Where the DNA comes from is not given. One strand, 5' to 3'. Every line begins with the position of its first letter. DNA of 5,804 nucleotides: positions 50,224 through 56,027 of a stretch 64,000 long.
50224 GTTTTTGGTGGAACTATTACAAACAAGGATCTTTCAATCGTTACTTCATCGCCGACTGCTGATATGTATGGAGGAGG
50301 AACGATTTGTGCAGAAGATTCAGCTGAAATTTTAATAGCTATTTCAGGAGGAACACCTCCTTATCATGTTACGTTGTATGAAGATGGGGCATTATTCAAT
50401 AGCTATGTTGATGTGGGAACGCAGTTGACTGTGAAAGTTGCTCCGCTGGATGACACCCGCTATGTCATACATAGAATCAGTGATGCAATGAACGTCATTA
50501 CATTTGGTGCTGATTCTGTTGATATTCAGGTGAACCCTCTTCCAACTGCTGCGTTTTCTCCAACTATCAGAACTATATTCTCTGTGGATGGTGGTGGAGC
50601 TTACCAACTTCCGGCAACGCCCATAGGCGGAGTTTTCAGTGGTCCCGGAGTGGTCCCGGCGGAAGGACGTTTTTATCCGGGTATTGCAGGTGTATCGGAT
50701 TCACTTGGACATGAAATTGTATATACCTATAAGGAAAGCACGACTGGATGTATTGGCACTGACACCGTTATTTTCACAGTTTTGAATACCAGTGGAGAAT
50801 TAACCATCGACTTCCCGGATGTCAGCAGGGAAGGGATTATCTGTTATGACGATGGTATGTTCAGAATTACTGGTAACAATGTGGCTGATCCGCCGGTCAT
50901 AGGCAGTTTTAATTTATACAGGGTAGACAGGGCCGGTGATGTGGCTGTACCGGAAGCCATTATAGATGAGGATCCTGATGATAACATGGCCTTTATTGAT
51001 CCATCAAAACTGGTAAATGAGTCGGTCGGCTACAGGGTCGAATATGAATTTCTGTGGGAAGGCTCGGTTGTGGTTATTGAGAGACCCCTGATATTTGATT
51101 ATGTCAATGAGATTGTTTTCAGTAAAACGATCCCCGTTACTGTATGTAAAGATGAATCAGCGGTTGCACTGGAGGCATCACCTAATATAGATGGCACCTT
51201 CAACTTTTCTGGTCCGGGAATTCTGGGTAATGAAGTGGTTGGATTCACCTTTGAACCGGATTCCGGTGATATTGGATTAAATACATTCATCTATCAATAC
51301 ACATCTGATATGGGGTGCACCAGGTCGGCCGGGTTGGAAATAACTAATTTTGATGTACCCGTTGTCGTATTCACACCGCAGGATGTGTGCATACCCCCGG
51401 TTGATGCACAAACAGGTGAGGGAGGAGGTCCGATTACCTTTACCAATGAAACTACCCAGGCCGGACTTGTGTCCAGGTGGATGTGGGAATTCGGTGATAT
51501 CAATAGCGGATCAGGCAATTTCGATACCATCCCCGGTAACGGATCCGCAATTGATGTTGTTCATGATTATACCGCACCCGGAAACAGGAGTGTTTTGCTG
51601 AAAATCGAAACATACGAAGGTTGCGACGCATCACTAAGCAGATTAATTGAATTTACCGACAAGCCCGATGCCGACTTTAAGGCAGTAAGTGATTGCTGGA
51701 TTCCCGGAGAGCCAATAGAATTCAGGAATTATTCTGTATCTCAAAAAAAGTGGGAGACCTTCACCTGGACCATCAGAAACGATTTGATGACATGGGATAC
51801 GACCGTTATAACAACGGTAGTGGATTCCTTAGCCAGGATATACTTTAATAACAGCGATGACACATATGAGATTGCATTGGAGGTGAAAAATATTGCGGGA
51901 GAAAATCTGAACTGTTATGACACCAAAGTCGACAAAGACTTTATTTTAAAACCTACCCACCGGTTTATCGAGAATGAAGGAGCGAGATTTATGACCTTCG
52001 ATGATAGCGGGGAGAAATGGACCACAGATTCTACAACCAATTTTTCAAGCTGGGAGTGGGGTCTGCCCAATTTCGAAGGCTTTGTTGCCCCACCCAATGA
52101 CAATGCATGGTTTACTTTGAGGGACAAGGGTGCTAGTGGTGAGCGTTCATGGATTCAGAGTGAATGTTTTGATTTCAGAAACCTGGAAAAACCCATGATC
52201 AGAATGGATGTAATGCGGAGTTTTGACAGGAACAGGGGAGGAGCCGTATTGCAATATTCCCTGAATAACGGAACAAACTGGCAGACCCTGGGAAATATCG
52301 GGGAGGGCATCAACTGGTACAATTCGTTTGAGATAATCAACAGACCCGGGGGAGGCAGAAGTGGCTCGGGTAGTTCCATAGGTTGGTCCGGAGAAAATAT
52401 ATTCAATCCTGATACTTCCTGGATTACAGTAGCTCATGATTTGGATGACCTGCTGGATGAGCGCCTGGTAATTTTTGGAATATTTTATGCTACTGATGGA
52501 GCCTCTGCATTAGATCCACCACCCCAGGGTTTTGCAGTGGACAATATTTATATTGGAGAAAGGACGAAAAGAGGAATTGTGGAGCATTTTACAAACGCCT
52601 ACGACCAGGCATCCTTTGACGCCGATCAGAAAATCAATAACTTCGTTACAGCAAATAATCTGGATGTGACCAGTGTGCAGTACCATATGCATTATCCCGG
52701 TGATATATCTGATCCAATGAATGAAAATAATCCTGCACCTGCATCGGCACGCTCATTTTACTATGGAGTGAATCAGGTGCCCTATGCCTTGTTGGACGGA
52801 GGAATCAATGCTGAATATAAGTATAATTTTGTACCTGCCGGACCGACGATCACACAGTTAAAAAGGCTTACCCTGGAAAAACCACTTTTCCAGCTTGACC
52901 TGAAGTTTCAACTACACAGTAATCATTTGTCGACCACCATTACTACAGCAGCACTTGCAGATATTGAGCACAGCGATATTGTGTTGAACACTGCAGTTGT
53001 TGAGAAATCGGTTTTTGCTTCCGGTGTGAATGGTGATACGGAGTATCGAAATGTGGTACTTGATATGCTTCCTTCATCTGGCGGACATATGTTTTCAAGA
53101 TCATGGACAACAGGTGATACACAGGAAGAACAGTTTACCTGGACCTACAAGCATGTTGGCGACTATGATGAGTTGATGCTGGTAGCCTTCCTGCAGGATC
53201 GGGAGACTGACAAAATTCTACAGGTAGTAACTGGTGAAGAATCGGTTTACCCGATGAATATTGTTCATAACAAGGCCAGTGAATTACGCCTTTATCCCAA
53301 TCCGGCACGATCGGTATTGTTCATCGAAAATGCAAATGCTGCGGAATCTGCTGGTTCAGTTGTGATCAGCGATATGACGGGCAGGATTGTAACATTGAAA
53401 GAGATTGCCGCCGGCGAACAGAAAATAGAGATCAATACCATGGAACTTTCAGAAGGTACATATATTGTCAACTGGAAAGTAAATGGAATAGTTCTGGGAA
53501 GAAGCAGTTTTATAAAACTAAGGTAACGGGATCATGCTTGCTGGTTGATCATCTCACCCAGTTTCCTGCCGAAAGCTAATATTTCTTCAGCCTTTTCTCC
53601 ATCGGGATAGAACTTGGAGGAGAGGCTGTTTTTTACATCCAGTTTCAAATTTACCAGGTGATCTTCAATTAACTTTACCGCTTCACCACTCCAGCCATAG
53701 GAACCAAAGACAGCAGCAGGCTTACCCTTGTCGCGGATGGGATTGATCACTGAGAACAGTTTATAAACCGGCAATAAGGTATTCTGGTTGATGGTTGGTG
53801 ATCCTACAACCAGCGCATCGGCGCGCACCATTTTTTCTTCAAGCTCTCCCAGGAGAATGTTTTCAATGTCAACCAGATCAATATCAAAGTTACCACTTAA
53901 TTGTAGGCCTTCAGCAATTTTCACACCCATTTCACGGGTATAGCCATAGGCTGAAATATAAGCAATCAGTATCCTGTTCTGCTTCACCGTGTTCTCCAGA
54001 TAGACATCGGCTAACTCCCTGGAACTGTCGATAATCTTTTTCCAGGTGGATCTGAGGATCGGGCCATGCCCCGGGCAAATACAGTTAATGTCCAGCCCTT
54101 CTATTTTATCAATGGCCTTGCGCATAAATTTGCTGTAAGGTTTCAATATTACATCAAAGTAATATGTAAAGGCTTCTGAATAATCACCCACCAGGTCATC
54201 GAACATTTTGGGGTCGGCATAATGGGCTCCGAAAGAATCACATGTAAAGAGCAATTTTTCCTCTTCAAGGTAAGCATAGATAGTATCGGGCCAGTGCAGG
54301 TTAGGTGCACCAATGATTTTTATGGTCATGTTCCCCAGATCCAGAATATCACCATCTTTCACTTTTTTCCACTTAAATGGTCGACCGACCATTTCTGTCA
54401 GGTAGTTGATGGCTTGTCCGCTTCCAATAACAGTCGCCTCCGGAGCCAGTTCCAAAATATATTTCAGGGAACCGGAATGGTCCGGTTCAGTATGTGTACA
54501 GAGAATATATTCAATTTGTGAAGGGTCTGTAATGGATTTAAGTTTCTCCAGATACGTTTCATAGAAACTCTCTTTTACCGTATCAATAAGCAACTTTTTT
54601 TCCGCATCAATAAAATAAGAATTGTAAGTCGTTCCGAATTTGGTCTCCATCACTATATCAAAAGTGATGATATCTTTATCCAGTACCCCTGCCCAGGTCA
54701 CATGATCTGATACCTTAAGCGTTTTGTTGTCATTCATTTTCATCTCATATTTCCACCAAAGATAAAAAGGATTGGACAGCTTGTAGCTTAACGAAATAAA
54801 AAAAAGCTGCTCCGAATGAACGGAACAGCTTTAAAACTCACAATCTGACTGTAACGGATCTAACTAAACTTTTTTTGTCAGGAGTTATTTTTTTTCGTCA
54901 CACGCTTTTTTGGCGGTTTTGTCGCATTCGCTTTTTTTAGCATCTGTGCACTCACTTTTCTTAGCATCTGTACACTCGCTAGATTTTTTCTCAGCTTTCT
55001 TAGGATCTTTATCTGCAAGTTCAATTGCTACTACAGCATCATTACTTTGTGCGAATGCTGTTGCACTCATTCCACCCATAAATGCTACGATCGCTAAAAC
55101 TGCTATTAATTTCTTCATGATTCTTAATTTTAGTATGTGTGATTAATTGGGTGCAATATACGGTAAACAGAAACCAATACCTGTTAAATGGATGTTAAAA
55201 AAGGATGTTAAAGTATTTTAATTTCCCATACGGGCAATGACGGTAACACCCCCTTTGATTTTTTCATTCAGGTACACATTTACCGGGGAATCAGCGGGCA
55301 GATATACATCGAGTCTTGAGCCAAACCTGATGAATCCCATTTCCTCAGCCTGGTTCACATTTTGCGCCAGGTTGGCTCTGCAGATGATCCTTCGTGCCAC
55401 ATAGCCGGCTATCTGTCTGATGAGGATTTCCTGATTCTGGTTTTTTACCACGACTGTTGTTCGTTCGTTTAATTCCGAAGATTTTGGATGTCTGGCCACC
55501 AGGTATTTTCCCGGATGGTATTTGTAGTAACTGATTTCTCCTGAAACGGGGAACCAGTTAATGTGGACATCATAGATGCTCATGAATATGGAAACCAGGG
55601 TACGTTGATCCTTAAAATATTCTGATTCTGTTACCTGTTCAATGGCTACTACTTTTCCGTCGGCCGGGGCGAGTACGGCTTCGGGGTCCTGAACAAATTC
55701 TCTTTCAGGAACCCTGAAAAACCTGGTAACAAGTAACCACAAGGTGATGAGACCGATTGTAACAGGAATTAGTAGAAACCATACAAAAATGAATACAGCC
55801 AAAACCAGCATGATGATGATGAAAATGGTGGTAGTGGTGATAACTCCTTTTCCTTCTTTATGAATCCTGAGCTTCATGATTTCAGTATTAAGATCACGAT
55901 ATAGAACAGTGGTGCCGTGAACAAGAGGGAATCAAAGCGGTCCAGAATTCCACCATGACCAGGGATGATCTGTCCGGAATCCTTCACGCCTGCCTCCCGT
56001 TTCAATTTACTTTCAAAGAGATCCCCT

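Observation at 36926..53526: Six-gene operon linking inner-membrane signalling proteins, a transmembrane STAND NTPase, OM components and a giant T9SS cargo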

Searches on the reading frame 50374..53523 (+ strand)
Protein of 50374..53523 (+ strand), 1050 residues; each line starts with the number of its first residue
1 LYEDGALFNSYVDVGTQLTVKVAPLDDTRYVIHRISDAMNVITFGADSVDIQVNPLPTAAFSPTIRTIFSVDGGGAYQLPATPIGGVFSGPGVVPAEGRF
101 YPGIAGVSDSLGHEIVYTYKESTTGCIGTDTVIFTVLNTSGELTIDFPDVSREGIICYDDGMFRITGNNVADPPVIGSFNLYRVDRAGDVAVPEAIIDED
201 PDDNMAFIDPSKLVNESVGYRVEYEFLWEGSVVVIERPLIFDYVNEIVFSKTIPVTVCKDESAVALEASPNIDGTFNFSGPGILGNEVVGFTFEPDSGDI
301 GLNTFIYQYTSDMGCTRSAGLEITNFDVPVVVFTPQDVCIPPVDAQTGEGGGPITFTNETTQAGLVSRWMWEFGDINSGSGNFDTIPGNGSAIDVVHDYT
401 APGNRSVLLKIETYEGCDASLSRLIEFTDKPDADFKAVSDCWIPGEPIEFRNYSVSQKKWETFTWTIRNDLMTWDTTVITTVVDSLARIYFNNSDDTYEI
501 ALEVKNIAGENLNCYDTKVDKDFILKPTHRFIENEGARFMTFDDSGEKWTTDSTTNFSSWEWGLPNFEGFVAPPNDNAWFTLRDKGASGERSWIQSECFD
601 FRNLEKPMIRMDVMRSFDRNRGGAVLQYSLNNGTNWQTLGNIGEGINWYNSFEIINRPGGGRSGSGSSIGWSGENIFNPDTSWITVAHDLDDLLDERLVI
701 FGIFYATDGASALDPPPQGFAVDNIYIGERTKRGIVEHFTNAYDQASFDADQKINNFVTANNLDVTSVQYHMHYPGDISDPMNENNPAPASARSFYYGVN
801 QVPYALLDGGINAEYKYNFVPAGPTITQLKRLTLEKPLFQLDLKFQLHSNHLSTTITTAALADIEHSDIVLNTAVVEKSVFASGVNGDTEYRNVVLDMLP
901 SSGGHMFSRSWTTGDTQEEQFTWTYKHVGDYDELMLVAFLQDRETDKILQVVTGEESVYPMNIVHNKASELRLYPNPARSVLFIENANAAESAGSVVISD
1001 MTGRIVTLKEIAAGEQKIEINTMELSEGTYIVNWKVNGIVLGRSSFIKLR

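Call 64: search_solved_structures(query=A9, max_evalue=0.01)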
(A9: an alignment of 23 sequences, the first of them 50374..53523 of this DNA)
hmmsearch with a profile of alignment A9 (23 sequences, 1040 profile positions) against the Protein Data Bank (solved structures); distinct sequences matched with E-value up to 0.01: 21.
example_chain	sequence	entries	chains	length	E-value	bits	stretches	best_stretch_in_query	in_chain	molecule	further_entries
7b5h_AA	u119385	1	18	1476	1e-20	76.3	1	60-353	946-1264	All3314 protein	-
9lqj_A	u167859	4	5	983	6.1e-15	57.2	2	365-437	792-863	Collagenase ColH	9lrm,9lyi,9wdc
9lrk_A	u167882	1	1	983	6.1e-15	57.2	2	365-437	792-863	Collagenase ColH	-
8glk_D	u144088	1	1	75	2.1e-09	38.8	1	961-1039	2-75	Endonuclease I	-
9whd_A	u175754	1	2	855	3e-09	38.3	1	941-1035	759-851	GH167 glycoside hydrolase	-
4jgu_A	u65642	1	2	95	3.2e-08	34.9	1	365-435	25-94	ColH protein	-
4aqo_A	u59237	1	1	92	6.8e-08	33.8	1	347-434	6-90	COLLAGENASE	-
4jrw_A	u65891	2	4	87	1.3e-07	32.9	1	366-434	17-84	Collagenase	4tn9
2y72_A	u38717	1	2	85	1.6e-07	32.6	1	366-434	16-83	COLLAGENASE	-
4u6t_A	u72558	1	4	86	1.9e-07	32.4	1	365-432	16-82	ColH protein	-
4u7k_A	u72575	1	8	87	1.9e-07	32.3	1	365-432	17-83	ColH protein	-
4l9d_A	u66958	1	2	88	2.1e-07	32.3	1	369-434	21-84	Protease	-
2c26_A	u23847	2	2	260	2.5e-07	32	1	437-538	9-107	ENDOGLUCANASE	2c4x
7pzj_A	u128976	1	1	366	6.3e-07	30.6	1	942-1031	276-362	Lipase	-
1l0q_A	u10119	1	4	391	9.5e-07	30.1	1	366-430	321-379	Surface layer protein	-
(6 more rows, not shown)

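Call 65: search_protein_families(library=pfam, alignment_id=A9, max_evalue=0.01)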
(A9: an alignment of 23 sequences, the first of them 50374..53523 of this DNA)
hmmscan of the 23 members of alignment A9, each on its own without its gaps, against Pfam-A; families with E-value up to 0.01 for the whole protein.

A. member 1, window:50374-53523:+ (1050 aa): 3 families
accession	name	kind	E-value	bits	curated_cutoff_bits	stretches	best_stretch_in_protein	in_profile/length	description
PF18962.6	Por_Secre_tail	-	2.3e-11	44.3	27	1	973-1037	1-65/75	Secretion system C-terminal sorting domain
PF18911.6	PKD_4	-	0.00015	22.2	27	1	349-420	15-77/85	PKD domain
PF11551.14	Omp28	-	0.0029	17.9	34.9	1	796-952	7-163/171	Outer membrane protein Omp28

B. families by the number of members that match (of 23 scanned): 14 families
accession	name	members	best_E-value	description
PF18911.6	PKD_4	23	2.3e-19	PKD domain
PF18962.6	Por_Secre_tail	23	1.7e-16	Secretion system C-terminal sorting domain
PF00801.26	PKD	14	1.8e-10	PKD domain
PF11551.14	Omp28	13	2.2e-11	Outer membrane protein Omp28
PF21471.3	Reelin_subrepeat-B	6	0.00081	Reelin subrepeat B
PF24312.1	Ig-like_POM152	3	2.1e-27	Nucleoporin POM152, Ig-like domain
PF11589.14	DUF3244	2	1.1e-05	Domain of unknown function (DUF3244)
PF19406.5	PKD_5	1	4.9e-07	PKD-like domain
PF24527.1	Ig-like_Pom152_9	1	0.00013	Nucleoporin pom152-like, ninth immunoglobulin-like domain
PF23197.1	IG_AIR9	1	0.0024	AIR9 A9 domain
PF17892.7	Cadherin_5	1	0.0032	Cadherin-like domain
PF23664.1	Ig_Pom152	1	0.0048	Nucleoporin pom152-like, immunoglobulin-like domain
PF13585.12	CHU_C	1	0.0063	CHU_C Type IX secretion signal domain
PF16967.11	TcfC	1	0.0088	E-set like domain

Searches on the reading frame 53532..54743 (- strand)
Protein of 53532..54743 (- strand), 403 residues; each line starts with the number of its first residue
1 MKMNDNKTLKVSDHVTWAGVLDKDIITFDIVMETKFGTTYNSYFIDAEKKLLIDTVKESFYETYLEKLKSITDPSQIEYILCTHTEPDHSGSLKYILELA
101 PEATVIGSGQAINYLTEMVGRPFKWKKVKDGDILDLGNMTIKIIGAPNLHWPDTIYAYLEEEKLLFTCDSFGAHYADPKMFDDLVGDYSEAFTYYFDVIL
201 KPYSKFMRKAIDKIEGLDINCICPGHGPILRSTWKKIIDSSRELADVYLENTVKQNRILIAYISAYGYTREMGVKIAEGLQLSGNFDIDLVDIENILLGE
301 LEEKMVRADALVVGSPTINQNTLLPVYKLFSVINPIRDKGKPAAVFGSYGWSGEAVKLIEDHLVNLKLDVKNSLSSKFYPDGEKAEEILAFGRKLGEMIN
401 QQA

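Call 3: search_protein_families(library=pfam, proteins=[window:53532-54743:-], max_evalue=0.01)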
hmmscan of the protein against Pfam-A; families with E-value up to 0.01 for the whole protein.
window:53532-54743:- (403 aa): 5 families
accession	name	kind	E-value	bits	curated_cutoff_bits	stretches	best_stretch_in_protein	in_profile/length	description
PF19583.5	ODP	-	4.8e-24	85.7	27.2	1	41-227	4-194/194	ODP family beta lactamase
PF00753.33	Lactamase_B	-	1.8e-12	48.1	22.7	1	41-226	7-196/196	Metallo-beta-lactamase superfamily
PF00258.30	Flavodoxin_1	-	5.7e-07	30.2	25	1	260-369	1-119/143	Flavodoxin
PF12706.13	Lactamase_B_2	-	0.00023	21.3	27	1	51-152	3-116/200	Beta-lactamase superfamily domain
PF12724.12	Flavodoxin_5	-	0.0098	16.6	27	0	259-319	1-55/145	Flavodoxin domain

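Call 4: search_protein_families(library=ncbifam, proteins=[window:53532-54743:-], max_evalue=0.01)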
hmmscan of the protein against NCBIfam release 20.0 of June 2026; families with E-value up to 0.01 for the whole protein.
window:53532-54743:- (403 aa): 15 families
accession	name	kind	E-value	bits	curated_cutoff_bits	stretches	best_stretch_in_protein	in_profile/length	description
NF008887.0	PRK11921.1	equivalog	7.9e-85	285.1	635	1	9-399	3-395/396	anaerobic nitric oxide reductase flavorubredoxin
NF003954.0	PRK05452.1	equivalog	4e-68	230.5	711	1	8-397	2-394/479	anaerobic nitric oxide reductase flavorubredoxin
TIGR01753.1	flav_short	equivalog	1.9e-14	54.3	123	1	258-395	1-139/140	flavodoxin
NF004049.0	PRK05568.1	equivalog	7.4e-10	39.3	206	1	257-395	3-139/142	flavodoxin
TIGR03413.1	GSH_gloB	equivalog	4.4e-07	29.5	200.8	1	49-171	21-128/248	hydroxyacylglutathione hydrolase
NF004050.0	PRK05569.1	subfamily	5.3e-07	30.1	136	1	257-395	3-139/141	flavodoxin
NF000469.2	CAR_gen_B3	exception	6.9e-06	25.3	500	1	48-158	83-204/311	CAR family subclass B3 metallo-beta-lactamase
NF005216.0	PRK06703.1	subfamily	2.1e-05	24.6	127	1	257-391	3-139/151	flavodoxin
NF005246.0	PRK06756.1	subfamily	5.7e-05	23.1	130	1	257-395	3-143/148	flavodoxin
NF000059.1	tet_redox_37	exception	0.00016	22.4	225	1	195-287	4-91/108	tetracycline resistance NADPH-dependent oxidoreductase Tet(37)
NF012229.1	bla_class_B_core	domain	0.00022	21.4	100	1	28-158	4-137/139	metallo-beta-lactamase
TIGR04559.1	SoxH_rel_PQQ_2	hypoth_equivalog_domain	0.00048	19.6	280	0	209-255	195-236/283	quinoprotein relay system zinc metallohydrolase 2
NF033088.2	bla_subclass_B1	equivalog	0.00076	19.2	200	1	45-167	37-156/217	subclass B1 metallo-beta-lactamase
NF006747.0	PRK09271.1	equivalog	0.0026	17.5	104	1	257-348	2-93/160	flavodoxin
TIGR04558.1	SoxH_rel_PQQ_1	hypoth_equivalog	0.0078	15.3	300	0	208-233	195-220/285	quinoprotein relay system zinc metallohydrolase 1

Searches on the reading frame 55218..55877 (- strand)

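Call 42: search_protein_families(library=pfam, proteins=[window:55218-55877:-], max_evalue=0.0001)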
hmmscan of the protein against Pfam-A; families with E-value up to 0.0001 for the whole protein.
window:55218-55877:- (219 aa): 1 family
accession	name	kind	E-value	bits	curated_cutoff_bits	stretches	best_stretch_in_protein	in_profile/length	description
PF02666.20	PS_Dcarbxylase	-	3.3e-41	141.6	22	1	49-215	4-198/198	Phosphatidylserine decarboxylase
